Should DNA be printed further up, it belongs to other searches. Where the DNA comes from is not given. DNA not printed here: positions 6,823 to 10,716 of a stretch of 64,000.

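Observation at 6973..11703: Giant membrane-tethered cytoplasmic protein built from alternating A/B helical units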

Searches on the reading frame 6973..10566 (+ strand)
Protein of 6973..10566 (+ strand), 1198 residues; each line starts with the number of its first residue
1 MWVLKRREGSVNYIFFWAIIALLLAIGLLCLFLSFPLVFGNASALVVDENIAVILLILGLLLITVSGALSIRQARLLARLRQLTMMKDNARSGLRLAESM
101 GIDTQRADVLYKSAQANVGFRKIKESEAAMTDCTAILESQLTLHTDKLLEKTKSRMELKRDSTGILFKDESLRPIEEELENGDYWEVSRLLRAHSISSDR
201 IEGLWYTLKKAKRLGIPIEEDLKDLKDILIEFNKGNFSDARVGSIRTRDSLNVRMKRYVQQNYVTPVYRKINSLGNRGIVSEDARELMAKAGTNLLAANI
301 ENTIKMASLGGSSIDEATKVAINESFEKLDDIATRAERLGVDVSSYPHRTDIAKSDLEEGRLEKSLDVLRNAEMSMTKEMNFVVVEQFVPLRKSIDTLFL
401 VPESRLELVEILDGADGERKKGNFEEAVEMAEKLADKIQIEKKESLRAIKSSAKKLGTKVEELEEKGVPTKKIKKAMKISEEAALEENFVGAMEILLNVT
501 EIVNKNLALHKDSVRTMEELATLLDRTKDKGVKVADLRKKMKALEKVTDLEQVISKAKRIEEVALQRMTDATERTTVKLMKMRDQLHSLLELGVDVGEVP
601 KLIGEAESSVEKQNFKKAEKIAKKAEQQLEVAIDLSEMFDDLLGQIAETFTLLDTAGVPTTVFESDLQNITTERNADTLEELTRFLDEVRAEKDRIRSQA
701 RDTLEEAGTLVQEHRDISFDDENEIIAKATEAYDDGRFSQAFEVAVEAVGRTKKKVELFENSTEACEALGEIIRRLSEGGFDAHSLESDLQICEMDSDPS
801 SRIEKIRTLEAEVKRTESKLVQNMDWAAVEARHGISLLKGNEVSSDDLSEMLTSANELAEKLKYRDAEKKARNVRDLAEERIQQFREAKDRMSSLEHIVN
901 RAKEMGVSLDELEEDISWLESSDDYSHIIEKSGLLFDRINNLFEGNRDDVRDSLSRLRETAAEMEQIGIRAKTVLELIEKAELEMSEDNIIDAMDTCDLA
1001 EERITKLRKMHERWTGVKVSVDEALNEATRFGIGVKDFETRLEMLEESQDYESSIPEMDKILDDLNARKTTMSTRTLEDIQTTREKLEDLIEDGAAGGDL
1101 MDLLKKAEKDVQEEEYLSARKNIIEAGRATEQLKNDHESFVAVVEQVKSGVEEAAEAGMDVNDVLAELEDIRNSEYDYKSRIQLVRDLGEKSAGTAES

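Call 52: search_protein_representatives(alignment_id=A2)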
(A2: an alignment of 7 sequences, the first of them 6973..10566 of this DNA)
Query: 7 sequences, 1198 profile positions. Proteins with E-value up to 0.001 (for the whole library): 128; up to 1e-10: 55; up to 1e-30: 9. The best 128 are listed.
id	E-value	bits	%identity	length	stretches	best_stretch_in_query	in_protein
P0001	0.0e+00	2130.4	-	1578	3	1-1198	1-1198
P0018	0.0e+00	1590.9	-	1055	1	1-1041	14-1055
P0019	4.7e-233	793.0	-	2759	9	1-438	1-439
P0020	1.7e-197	675.2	-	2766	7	1-507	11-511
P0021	2.1e-165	568.9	-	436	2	869-1198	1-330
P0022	1.3e-74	268.3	-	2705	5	140-825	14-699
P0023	2.7e-57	210.9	-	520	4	1059-1196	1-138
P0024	1.5e-32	128.9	-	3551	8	519-1068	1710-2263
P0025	2.0e-31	125.2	-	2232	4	462-1193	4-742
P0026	1.7e-26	108.8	-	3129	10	337-1080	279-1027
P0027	1.1e-22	96.2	-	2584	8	189-713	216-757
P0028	3.2e-21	91.4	-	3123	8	410-759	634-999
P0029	1.2e-20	89.5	-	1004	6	213-611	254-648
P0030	2.1e-20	88.7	-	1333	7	208-495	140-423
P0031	5.2e-20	87.4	-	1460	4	312-1161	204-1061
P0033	1.1e-19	86.3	-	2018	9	432-648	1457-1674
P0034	2.6e-19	85.1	-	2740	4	861-1176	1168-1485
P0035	7.6e-19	83.5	-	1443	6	409-824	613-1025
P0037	1.1e-17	79.7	-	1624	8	197-639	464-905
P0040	8.7e-17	76.7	-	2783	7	885-1175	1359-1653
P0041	4.4e-16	74.3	-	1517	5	280-694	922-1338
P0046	1.7e-14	69.1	-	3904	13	426-790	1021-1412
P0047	2.8e-14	68.4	-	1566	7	318-628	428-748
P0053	2.7e-13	65.1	-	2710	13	184-364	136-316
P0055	9.5e-13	63.3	-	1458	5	411-655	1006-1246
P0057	4.3e-12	61.1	-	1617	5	456-745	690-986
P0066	7.5e-11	57.0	-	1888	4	691-1172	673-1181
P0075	5.8e-10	54.1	-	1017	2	586-1195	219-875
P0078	1.7e-09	52.6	-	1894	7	97-389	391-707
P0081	7.8e-09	50.3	-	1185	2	516-757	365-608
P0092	1.2e-07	46.4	-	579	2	579-754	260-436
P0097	6.8e-07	43.9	-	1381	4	191-649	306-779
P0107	2.4e-06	42.1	-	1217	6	402-603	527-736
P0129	6.9e-05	37.3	-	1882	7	113-369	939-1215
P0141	3.2e-04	35.1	-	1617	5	304-626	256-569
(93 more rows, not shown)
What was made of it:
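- On New Thermoplasmatota 126-residue A/B repeat superfamily (defined here): Those relatives were found by an exhaustive profile search: 128 representatives at E <= 1e-3 (call 52).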

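Call 54: list_cluster_members(proteins=[P0019, P0020, P0022, P0024, P0025, P0026, P0027, P0029, P0031, P0037])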
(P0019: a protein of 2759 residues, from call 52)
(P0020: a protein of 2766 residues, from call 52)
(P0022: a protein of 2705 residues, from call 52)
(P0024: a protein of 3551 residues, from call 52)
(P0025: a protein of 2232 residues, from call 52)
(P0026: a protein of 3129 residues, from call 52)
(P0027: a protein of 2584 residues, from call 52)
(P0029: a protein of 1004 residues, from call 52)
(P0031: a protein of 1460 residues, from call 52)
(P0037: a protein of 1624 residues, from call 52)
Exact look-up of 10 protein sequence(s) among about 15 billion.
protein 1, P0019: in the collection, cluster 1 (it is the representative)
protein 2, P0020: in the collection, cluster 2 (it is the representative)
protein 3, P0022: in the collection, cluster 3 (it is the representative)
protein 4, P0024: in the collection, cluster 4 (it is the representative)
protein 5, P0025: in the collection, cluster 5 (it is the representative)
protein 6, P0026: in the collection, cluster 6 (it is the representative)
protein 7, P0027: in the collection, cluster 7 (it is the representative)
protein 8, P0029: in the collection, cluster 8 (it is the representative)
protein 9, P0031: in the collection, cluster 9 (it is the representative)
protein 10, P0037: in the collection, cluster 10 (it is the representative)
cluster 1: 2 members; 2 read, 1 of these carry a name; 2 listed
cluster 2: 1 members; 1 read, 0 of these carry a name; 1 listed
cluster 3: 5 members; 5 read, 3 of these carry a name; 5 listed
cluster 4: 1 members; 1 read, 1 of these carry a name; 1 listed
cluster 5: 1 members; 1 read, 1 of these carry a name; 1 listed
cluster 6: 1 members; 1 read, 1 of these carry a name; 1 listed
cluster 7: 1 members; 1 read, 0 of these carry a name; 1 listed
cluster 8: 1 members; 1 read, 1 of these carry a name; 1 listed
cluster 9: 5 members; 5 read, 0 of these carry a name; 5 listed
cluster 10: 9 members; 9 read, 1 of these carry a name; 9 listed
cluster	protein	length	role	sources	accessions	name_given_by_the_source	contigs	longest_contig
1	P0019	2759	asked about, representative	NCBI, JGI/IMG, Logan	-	-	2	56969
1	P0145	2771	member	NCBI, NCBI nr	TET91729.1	MAG: FHA domain-containing protein [Methanomassiliicoccales archaeon]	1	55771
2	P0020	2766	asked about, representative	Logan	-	-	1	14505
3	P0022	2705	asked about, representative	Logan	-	-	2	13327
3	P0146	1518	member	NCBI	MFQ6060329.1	MAG: hypothetical protein ACE5KV_03390, partial [Thermoplasmata archaeon]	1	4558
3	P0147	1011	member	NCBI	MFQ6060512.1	MAG: FHA domain-containing protein [Thermoplasmata archaeon]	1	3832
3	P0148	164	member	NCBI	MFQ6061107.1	MAG: hypothetical protein ACE5KV_07440, partial [Thermoplasmata archaeon]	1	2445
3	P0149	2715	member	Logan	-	-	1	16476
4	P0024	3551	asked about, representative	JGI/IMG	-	hypothetical protein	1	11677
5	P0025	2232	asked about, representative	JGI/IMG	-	DNA repair exonuclease SbcCD ATPase subunit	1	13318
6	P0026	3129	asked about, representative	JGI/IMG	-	hypothetical protein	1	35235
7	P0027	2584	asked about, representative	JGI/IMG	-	-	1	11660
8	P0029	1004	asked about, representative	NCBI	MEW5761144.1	MAG: hypothetical protein AB1779_10315, partial [Candidatus Thermoplasmatota archaeon]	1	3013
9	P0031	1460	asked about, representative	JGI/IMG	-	-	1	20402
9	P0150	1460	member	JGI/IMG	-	-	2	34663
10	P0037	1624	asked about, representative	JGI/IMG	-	-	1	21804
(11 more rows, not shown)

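Call 61: list_cluster_members(proteins=[P0041, P0035, P0046, P0053, P0028, P0034, P0040, P0055, P0033, P0047])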
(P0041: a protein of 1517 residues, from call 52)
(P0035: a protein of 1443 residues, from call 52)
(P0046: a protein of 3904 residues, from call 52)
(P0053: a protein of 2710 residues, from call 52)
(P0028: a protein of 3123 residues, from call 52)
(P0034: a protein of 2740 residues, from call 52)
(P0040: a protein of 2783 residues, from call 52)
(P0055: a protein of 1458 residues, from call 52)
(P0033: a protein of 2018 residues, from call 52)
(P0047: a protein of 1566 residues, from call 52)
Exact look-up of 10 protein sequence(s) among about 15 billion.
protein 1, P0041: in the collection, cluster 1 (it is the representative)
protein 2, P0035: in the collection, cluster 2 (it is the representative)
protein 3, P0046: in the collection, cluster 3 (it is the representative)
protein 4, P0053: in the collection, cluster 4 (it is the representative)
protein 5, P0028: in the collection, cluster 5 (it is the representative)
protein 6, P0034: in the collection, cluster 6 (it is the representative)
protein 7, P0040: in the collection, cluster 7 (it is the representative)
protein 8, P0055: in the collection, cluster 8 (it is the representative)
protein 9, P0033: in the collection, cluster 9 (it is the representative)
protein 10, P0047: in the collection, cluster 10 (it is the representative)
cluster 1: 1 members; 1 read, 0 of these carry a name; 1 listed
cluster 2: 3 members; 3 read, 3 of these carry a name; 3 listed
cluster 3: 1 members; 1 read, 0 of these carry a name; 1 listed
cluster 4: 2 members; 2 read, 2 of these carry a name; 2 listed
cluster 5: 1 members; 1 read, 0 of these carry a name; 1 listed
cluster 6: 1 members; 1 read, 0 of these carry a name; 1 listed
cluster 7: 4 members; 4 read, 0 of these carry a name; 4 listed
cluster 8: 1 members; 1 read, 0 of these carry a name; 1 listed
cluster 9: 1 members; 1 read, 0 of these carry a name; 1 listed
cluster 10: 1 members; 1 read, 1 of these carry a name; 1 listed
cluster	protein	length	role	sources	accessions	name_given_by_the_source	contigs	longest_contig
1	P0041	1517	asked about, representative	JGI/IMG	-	-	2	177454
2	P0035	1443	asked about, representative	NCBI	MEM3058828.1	MAG: hypothetical protein QXN93_01950 [Methanomassiliicoccales archaeon]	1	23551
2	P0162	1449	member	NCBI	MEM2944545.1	MAG: hypothetical protein QW087_07390 [Methanomassiliicoccales archaeon]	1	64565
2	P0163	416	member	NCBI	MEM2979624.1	MAG: hypothetical protein QW083_04260 [Methanomassiliicoccales archaeon]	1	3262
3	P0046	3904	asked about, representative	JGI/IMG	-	-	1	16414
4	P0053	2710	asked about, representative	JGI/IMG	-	hypothetical protein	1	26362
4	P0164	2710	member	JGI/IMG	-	hypothetical protein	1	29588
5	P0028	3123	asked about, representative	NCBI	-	-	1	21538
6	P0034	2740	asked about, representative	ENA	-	-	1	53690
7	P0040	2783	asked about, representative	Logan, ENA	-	-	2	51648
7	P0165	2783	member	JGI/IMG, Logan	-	-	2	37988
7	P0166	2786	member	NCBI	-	-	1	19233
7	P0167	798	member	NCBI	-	-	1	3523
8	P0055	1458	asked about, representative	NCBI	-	-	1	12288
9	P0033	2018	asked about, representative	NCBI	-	-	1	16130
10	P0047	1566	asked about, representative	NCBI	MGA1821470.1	MAG: hypothetical protein ACMUIG_02965 [Thermoplasmatota archaeon]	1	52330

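Call 64: find_related_loci(query=A2, collection=genome_contigs, flank=6000)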
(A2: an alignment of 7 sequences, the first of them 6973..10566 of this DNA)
Query A2 (1198 aa) in genome_contigs; peptide patterns used: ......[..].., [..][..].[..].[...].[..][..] (x = any residue, [..] = any of these).
95 stretches matched a pattern; 6 encode a relative of the query (tblastn E <= 1e-3); 5 distinct loci.
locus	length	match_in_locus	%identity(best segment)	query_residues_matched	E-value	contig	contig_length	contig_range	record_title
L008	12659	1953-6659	93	1-1198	0e+0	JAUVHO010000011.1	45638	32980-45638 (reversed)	MAG: Methanomassiliicoccales archaeon isolate CSMAG_404 CSMAG_404_k141_1788563_length_45638_cov_10.4910, whole genome sh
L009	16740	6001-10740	94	1-1198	0e+0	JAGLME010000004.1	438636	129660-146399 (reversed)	MAG: Thermoplasmata archaeon isolate RS_5_45 ROV157_5.bin.45.fa_4, whole genome shotgun sequence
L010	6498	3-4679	92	22-1198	0e+0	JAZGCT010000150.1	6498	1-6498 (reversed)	MAG: Thermoplasmata archaeon isolate SCS3bin.24 SCS3bin.24_150, whole genome shotgun sequence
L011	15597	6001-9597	50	1-1198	0e+0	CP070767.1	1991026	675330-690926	MAG: Methanobacteriota archaeon isolate bin24 chromosome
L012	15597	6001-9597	52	1-1198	0e+0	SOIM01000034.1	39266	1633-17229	MAG: Methanomassiliicoccales archaeon isolate E29_bin30 NODE_94_length_39266_cov_11.935452, whole genome shotgun sequenc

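Call 70: find_encoding_contigs(protein=P0019, flank=10000, max_places=1)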
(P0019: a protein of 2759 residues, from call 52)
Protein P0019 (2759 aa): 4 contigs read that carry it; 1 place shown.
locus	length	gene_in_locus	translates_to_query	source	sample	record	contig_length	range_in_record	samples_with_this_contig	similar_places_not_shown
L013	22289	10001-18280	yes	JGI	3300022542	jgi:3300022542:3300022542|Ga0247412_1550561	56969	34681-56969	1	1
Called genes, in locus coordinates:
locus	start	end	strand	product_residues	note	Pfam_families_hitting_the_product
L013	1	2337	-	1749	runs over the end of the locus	PF00082:Peptidase_S8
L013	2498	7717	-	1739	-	PF00082:Peptidase_S8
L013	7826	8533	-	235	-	PF03796:DnaB_C (faint), PF06745:ATPase, PF13481:AAA_25 (weak)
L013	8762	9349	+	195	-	-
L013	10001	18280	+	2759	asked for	PF12773:DZR (weak), PF13240:Zn_Ribbon_1 (faint), PF00498:FHA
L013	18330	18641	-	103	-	PF00498:FHA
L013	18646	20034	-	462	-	PF00498:FHA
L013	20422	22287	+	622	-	?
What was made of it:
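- Two further FHA genes follow P0019 (call 70).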

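Call 71: find_encoding_contigs(protein=P0041, flank=8000, max_places=1)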
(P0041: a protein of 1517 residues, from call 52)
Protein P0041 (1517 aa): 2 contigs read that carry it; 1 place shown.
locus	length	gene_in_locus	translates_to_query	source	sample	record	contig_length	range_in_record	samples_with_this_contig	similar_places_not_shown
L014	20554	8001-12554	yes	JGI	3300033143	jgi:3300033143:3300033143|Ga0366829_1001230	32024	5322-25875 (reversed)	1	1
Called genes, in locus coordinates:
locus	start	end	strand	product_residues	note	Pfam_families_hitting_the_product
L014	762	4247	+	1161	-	PF25199:nSTAND_NTPase5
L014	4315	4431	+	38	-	-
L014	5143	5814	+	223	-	PF13565:HTH_32 (faint), PF13592:HTH_33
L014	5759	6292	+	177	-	-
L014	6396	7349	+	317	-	PF00589:Phage_integrase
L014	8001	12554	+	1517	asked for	PF07705:CARDB (weak), PF14446:Prok-RING_1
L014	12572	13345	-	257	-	-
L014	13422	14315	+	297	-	PF24830:DUF7714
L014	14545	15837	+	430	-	PF01037:AsnC_trans_reg (faint)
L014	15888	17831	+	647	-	PF00330:Aconitase, PF00694:Aconitase_C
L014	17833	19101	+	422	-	PF08442:ATP-grasp_2, PF24948:Citrate_synth_N, PF16114:Citrate_bind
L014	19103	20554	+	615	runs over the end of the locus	PF02629:CoA_binding (faint), PF13607:Succ_CoA_lig (faint), PF00549:Ligase_CoA, PF00285:Citrate_synt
